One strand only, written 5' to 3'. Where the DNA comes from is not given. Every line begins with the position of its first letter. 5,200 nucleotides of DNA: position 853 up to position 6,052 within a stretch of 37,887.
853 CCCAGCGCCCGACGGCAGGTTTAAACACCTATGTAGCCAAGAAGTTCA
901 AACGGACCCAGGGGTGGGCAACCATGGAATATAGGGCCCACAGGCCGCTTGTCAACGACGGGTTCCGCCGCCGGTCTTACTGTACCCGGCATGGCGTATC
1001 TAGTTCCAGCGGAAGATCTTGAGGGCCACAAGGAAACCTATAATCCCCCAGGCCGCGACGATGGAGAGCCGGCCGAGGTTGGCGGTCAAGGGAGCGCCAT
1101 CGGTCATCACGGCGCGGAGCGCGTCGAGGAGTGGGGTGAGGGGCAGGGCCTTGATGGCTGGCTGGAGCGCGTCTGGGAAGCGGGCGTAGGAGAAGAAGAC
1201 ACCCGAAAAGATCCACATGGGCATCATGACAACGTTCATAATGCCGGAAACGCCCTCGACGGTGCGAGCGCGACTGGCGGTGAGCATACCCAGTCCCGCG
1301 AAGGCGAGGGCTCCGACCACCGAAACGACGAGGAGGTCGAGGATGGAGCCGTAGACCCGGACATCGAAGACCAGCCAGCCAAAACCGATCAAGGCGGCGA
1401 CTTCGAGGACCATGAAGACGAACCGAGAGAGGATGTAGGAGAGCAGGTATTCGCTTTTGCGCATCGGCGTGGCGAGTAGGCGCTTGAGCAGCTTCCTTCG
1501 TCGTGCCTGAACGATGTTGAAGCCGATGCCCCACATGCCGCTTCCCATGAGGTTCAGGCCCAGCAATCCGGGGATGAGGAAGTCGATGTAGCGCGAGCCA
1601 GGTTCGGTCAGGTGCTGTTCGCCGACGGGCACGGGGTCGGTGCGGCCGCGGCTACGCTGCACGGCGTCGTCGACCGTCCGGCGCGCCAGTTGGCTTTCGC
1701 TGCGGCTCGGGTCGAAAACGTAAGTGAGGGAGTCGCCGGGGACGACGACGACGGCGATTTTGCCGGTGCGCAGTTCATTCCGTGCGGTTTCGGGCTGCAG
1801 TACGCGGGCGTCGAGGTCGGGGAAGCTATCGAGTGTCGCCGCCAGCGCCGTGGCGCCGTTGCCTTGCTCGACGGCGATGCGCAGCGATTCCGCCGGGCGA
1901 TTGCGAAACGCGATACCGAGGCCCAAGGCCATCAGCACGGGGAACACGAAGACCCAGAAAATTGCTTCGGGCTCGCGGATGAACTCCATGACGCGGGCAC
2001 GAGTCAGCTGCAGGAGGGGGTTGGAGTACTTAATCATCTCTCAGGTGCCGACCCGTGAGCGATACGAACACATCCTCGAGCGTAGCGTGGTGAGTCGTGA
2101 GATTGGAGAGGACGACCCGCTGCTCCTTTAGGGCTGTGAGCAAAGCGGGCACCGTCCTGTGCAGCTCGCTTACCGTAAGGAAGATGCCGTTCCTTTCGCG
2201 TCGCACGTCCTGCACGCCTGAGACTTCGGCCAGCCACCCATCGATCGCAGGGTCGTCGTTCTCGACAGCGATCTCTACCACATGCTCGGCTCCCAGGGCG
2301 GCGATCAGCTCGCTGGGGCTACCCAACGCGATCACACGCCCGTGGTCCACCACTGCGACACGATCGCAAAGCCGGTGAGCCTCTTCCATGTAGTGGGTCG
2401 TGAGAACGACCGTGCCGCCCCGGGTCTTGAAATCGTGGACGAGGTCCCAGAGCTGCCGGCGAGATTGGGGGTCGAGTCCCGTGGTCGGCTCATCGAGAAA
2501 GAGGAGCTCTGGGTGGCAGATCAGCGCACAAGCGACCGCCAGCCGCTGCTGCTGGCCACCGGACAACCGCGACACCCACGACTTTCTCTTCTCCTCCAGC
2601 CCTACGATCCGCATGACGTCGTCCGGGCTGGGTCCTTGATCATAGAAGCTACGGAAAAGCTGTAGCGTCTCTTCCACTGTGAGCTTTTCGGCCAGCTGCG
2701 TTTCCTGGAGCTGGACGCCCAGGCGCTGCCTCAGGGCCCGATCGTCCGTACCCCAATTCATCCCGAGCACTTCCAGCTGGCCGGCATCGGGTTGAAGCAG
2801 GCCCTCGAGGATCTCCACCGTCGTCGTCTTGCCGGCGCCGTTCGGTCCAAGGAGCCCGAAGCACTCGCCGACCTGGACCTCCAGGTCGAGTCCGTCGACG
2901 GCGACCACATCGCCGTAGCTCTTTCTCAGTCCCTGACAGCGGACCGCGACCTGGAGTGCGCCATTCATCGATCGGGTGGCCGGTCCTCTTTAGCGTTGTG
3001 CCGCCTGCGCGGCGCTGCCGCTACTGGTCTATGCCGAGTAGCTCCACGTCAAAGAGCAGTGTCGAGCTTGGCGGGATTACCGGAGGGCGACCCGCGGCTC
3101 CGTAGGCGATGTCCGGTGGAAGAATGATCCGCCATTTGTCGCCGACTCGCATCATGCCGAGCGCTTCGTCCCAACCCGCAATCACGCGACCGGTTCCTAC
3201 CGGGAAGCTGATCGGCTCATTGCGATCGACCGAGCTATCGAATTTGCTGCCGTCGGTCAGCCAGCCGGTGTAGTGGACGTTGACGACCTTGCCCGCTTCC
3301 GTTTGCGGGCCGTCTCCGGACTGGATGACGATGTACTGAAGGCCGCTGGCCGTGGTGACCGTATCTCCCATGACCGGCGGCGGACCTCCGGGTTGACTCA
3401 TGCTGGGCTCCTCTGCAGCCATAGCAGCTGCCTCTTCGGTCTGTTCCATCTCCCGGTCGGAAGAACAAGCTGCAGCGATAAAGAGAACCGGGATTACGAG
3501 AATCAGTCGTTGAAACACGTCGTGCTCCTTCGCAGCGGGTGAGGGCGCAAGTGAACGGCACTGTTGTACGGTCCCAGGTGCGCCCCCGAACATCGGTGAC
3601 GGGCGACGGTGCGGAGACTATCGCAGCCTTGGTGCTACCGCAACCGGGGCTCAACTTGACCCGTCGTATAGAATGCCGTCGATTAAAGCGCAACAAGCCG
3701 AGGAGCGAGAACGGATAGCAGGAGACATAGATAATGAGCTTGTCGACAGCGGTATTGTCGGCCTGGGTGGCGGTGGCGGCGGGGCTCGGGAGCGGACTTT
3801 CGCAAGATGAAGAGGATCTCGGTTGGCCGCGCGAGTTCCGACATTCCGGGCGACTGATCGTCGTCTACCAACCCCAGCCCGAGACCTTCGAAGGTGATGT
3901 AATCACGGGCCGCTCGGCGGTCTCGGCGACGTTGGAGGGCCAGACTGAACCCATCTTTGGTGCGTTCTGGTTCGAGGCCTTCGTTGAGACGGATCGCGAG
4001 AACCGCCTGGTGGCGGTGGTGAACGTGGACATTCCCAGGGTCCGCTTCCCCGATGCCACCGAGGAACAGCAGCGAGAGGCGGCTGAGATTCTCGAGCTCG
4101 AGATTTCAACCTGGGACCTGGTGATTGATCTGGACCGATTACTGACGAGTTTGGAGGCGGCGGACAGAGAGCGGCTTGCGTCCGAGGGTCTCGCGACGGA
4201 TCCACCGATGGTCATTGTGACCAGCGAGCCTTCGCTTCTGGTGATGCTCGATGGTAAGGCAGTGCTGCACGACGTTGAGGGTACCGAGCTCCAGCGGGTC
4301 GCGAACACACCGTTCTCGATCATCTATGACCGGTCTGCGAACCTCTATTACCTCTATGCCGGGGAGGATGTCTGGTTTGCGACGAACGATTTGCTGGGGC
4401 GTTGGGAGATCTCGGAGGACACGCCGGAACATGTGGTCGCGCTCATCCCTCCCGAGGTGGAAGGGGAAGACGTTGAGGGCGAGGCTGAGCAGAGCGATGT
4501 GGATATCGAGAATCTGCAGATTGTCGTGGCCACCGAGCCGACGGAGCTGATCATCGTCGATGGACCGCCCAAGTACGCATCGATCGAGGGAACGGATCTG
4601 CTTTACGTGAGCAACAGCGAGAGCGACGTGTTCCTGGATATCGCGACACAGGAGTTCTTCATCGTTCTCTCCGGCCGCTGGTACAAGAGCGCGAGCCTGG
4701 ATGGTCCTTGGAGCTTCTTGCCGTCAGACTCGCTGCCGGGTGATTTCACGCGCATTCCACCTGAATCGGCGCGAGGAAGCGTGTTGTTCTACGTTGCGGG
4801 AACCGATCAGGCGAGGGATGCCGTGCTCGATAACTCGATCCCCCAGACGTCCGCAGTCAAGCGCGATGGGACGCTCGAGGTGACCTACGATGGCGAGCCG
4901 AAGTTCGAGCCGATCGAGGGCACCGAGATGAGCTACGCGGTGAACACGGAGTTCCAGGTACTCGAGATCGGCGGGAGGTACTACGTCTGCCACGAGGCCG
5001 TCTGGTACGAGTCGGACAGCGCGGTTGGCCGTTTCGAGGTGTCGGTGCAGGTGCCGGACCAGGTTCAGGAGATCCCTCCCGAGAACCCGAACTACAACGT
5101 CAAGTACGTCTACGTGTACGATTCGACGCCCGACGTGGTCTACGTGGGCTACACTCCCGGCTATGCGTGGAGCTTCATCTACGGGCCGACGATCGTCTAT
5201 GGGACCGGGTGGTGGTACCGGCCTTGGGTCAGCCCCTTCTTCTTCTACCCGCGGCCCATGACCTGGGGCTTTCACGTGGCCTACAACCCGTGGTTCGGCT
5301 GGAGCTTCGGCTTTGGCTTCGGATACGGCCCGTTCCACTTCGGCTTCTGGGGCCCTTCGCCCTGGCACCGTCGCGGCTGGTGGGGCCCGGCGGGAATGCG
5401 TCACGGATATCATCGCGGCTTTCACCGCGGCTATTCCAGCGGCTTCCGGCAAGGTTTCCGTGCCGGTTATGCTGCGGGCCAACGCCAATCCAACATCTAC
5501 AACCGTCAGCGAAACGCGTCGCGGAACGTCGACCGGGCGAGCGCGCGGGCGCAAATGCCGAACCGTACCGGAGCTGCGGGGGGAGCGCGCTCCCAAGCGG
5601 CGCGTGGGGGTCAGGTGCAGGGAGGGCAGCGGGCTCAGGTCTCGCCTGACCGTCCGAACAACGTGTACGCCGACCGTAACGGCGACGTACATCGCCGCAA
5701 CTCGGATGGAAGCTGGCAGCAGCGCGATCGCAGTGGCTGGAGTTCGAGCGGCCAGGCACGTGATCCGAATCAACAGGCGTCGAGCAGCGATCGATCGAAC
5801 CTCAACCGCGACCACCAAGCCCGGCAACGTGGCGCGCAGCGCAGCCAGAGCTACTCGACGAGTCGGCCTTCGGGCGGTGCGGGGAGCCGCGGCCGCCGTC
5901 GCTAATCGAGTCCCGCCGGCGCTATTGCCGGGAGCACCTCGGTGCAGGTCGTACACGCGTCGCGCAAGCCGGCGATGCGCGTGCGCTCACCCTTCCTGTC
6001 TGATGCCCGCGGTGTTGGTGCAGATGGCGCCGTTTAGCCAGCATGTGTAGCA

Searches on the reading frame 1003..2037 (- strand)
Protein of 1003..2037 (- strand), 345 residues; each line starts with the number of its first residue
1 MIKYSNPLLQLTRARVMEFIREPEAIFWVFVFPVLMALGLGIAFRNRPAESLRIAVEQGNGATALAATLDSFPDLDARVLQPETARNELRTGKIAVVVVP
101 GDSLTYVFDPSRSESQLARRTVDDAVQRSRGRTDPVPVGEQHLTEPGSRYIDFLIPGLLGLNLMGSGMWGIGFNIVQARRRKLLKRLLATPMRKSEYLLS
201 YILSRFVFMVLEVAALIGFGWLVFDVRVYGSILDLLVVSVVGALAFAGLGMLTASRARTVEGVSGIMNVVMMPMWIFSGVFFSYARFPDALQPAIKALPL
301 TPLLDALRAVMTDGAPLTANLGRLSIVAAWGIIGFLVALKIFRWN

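Call 36: list_cluster_members(proteins=[window:1003-2037:-, window:2033-2968:-, window:3024-3593:-, window:3734-5902:+, window:7066-7818:+, window:7845-9173:-, window:9272-9844:-, window:9804-12086:-, window:34130-35260:-, window:35256-36272:-])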
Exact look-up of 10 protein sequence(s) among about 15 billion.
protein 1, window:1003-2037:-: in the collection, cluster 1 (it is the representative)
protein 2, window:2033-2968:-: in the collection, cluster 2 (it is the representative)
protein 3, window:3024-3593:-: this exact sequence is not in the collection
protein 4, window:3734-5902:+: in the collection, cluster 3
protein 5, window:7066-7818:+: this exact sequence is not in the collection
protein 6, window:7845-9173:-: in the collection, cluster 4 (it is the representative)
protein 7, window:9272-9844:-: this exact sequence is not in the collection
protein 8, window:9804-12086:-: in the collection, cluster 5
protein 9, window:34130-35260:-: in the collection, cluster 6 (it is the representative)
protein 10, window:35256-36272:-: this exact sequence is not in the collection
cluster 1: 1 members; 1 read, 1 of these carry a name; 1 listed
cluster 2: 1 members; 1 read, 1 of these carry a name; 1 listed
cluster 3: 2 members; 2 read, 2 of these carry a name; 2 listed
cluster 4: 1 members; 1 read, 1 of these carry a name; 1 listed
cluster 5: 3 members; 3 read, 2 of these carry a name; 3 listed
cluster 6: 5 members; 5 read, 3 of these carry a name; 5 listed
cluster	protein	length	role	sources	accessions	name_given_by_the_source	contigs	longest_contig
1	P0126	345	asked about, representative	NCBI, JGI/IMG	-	ABC-type multidrug transport system permease subunit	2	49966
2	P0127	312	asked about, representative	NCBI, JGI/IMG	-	ABC-2 type transport system ATP-binding protein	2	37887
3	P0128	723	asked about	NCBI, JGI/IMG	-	hypothetical protein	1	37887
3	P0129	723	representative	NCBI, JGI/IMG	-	hypothetical protein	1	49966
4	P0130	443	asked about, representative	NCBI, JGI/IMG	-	HD superfamily phosphohydrolase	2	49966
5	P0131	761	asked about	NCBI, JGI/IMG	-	malate dehydrogenase (oxaloacetate-decarboxylating)(NADP+)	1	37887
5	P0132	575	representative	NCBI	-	-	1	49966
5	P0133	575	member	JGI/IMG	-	malate dehydrogenase (oxaloacetate-decarboxylating)(NADP+)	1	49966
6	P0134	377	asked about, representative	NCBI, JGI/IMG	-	peptide/nickel transport system permease protein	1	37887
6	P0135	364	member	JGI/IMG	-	peptide/nickel transport system permease protein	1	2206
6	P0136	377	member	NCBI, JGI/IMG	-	peptide/nickel transport system permease protein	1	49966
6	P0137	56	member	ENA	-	-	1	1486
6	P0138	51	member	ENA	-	-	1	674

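Call 37: find_encoding_contigs(protein=P0130, flank=10000, max_places=5)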
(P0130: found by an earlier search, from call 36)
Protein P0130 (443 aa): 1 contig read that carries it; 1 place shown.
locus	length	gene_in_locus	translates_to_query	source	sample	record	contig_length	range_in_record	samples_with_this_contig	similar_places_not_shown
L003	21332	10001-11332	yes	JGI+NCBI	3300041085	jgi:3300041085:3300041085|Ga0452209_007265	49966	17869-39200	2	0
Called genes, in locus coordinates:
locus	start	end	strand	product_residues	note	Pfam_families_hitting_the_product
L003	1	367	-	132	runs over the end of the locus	-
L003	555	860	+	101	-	PF12840:HTH_20, PF01022:HTH_5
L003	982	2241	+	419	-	PF02321:OEP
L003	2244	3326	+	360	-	PF25919:BSH_CusB (faint), PF25917:BSH_RND (weak), PF25973:BSH_CzcB, PF25989:YknX_C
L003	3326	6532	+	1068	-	PF00873:ACR_tran, PF02355:SecD_SecF_C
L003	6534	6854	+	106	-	-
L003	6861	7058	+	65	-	PF11127:YgaP-like_TM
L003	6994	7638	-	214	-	-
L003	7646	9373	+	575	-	PF03949:Malic_M, PF01515:PTA_PTB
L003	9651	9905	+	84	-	PF00037:Fer4 (weak), PF12797:Fer4_2 (faint), PF14697:Fer4_21 (weak), PF12838:Fer4_7 (weak), PF13187:Fer4_9 (faint)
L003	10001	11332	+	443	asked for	PF01966:HD, PF19276:HD_assoc_2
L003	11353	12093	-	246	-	PF00481:PP2C (weak), PF13672:PP2C_2, PF07228:SpoIIE (faint)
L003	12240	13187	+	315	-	PF04055:Radical_SAM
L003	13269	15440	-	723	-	-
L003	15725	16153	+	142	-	PF00254:FKBP_C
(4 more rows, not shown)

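Call 38: find_encoding_contigs(protein=P0136, flank=10000, max_places=5)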
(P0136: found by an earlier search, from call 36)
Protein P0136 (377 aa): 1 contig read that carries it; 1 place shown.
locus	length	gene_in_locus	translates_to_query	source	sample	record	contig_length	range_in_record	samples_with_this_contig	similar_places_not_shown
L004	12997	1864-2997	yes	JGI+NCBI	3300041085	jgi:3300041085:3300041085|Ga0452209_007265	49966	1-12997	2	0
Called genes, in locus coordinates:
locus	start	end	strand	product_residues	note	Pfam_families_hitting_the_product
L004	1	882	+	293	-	?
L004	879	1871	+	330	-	PF19300:BPD_transp_1_N, PF00528:BPD_transp_1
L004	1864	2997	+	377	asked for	PF12911:OppC_N, PF00528:BPD_transp_1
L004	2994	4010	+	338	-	PF00005:ABC_tran, PF13304:AAA_21 (weak), PF08352:oligo_HPY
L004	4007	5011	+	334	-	PF00005:ABC_tran, PF08352:oligo_HPY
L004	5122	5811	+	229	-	PF01618:MotA_ExbB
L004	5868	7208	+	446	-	PF20094:GWxTD_dom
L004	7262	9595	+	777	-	PF07719:TPR_2 (faint), PF13181:TPR_8 (faint), PF13174:TPR_6 (faint), PF01464:SLT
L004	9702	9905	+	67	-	PF00313:CSD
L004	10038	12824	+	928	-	PF02739:5_3_exonuc_N, PF01367:5_3_exonuc, PF01612:DNA_pol_A_exo1, PF22619:DNA_polI_exo1, PF00476:DNA_pol_A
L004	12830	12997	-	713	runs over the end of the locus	PF18939:DUF5686 (weak), PF01103:Omp85 (weak)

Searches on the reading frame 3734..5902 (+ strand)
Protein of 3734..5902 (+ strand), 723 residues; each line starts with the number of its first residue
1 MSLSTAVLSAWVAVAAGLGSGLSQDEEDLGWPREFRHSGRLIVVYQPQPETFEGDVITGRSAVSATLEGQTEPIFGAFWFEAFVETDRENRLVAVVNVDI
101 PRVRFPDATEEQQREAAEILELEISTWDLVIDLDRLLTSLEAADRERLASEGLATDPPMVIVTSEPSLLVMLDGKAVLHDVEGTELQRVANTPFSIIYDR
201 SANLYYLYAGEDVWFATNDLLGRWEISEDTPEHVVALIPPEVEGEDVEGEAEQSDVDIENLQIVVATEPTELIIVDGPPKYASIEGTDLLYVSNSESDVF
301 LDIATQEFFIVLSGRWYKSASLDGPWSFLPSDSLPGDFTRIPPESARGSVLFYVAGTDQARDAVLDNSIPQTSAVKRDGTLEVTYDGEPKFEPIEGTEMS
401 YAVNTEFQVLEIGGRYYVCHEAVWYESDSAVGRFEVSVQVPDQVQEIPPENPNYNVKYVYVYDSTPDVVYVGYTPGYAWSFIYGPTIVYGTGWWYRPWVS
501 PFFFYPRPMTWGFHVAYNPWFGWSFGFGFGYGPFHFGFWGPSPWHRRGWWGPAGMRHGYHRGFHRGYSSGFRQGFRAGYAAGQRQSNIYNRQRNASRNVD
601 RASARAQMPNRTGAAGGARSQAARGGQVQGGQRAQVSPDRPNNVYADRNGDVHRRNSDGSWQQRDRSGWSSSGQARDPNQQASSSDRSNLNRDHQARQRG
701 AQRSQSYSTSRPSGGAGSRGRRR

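Call 35: find_encoding_contigs(protein=window:3734-5902:+, flank=10000, max_places=5)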
Protein window:3734-5902:+ (723 aa): no gene with exactly this product is on record in the collection.
